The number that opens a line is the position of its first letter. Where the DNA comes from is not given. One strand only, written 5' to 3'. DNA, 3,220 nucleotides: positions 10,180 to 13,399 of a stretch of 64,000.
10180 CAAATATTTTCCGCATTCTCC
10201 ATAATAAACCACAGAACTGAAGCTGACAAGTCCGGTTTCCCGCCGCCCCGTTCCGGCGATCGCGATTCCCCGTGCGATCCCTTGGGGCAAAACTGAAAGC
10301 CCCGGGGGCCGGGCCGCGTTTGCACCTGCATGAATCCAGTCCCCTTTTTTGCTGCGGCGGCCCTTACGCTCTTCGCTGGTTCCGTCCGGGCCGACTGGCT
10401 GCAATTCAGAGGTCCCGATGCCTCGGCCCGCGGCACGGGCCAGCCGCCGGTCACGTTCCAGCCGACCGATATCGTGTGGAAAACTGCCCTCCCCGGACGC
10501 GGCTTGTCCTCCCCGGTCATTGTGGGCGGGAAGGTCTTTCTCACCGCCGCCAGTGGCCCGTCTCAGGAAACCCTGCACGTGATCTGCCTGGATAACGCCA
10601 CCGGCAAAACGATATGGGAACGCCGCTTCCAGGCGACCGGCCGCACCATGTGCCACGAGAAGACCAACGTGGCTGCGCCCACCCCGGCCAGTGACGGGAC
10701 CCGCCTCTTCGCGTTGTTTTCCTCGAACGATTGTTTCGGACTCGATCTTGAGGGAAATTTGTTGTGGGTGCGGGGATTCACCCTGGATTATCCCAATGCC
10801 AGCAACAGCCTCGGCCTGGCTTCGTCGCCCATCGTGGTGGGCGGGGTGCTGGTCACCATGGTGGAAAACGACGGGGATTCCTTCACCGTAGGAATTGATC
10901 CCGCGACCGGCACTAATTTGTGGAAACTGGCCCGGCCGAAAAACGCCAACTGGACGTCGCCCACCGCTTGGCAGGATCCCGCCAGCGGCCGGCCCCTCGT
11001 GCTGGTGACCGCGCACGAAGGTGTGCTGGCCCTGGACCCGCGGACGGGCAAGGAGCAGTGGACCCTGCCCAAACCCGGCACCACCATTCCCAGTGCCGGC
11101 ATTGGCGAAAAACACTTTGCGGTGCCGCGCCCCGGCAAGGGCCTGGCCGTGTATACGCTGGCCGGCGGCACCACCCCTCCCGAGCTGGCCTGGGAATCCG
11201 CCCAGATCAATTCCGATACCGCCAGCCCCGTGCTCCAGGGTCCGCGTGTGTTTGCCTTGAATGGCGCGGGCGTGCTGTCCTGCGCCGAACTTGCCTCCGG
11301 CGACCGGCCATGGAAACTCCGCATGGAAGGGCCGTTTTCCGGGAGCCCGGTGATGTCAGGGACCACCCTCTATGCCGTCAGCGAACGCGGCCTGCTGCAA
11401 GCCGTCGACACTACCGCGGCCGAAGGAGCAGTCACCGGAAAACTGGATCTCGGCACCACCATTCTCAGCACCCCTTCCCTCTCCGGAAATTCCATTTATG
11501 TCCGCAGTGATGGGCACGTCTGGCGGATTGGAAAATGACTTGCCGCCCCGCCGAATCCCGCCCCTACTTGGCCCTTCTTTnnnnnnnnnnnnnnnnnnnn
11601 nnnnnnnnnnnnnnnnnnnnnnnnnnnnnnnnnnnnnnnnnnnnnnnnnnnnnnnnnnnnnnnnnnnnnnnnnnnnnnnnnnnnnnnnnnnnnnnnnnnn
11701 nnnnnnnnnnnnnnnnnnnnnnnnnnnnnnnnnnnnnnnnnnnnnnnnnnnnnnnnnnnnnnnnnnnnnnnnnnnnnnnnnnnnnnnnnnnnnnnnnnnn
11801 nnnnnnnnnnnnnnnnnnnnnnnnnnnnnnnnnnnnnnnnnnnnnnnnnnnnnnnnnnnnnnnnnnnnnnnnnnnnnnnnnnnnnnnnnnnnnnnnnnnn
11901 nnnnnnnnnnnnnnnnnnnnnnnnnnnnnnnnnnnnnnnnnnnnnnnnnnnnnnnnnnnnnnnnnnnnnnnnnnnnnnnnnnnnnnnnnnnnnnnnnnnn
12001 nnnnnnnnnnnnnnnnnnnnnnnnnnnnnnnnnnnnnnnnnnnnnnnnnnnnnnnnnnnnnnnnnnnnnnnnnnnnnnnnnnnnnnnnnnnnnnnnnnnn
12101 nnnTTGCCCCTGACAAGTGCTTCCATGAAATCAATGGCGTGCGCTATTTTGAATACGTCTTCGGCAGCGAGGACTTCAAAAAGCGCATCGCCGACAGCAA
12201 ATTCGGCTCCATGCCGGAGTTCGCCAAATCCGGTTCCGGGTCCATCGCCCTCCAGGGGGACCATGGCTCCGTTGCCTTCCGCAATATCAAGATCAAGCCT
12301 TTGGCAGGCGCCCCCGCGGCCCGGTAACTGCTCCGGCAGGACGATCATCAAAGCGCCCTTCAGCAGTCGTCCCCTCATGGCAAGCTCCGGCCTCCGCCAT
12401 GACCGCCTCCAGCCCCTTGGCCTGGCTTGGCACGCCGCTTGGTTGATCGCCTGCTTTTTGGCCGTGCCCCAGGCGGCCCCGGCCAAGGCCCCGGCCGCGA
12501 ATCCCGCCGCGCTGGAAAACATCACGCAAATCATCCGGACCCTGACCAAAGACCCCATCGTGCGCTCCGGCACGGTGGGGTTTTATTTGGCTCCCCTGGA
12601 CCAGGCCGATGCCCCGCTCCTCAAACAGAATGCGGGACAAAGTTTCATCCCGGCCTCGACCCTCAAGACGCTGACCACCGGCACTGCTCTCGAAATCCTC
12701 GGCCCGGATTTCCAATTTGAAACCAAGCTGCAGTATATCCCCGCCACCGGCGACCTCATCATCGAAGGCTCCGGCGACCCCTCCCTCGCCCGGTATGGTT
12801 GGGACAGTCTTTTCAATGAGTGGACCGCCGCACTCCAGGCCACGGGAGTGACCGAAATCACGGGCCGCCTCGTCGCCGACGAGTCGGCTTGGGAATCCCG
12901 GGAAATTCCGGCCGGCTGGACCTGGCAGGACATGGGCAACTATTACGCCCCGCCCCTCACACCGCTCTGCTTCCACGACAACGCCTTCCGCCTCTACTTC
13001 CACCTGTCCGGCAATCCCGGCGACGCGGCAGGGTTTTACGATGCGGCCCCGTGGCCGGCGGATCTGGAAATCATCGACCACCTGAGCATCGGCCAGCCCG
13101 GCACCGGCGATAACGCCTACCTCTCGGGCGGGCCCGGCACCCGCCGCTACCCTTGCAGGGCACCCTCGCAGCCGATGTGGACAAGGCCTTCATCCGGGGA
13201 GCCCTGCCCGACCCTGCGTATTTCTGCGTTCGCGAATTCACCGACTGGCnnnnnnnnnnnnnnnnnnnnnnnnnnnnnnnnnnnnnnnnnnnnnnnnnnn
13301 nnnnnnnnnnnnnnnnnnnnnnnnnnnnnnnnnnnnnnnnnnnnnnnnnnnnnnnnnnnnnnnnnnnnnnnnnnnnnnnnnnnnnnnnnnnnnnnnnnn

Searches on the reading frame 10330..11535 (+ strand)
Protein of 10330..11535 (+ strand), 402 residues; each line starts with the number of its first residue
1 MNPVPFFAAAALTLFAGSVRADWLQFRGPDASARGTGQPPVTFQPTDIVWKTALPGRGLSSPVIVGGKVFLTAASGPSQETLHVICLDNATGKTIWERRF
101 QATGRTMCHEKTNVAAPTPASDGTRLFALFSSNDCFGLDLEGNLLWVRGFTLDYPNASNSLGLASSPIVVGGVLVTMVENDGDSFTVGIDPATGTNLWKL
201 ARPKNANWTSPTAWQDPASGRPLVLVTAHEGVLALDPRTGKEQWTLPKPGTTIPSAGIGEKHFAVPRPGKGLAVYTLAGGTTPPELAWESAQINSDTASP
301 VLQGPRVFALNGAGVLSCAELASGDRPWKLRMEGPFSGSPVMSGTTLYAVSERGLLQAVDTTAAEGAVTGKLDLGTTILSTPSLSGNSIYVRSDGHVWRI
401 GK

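Call 26: search_protein_families(library=pfam, proteins=[window:10330-11535:+], max_evalue=0.001)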
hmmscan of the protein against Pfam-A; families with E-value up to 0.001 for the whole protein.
window:10330-11535:+ (402 aa): 3 families
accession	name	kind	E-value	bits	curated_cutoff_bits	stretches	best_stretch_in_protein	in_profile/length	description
PF13360.13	PQQ_2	-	1.8e-31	110.1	27.6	3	187-361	46-224/233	Outer membrane protein assembly factor BamB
PF01011.28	PQQ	-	6e-10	38.9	26.7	0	222-246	59-83/595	Glucose/ethanol/alcohol dehydrogenase, beta-propeller domain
PF13570.13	Beta-prop_ACSF4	-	9.9e-09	35.5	133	1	210-389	8-188/329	Beta-alanine-activating enzyme, beta-propeller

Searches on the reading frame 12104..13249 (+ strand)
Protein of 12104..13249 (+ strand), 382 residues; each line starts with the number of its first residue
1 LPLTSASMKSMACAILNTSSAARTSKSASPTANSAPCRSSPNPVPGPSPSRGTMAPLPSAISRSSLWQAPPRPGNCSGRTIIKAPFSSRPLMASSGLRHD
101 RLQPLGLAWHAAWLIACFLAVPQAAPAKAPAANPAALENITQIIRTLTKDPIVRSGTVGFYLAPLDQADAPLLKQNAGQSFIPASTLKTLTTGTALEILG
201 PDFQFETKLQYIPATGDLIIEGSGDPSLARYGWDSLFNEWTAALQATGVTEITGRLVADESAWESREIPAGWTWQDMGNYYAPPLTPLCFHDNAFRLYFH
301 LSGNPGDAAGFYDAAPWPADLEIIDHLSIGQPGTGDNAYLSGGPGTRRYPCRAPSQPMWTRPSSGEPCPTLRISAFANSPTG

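Call 26: search_protein_families(library=pfam, proteins=[window:12104-13249:+], max_evalue=0.001)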
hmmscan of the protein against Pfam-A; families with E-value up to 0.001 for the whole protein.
window:12104-13249:+ (382 aa): 1 family
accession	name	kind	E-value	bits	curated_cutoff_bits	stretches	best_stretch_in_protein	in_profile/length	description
PF02113.21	Peptidase_S13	-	2.5e-30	106.1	22.8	1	144-311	5-172/444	D-Ala-D-Ala carboxypeptidase 3 (S13) family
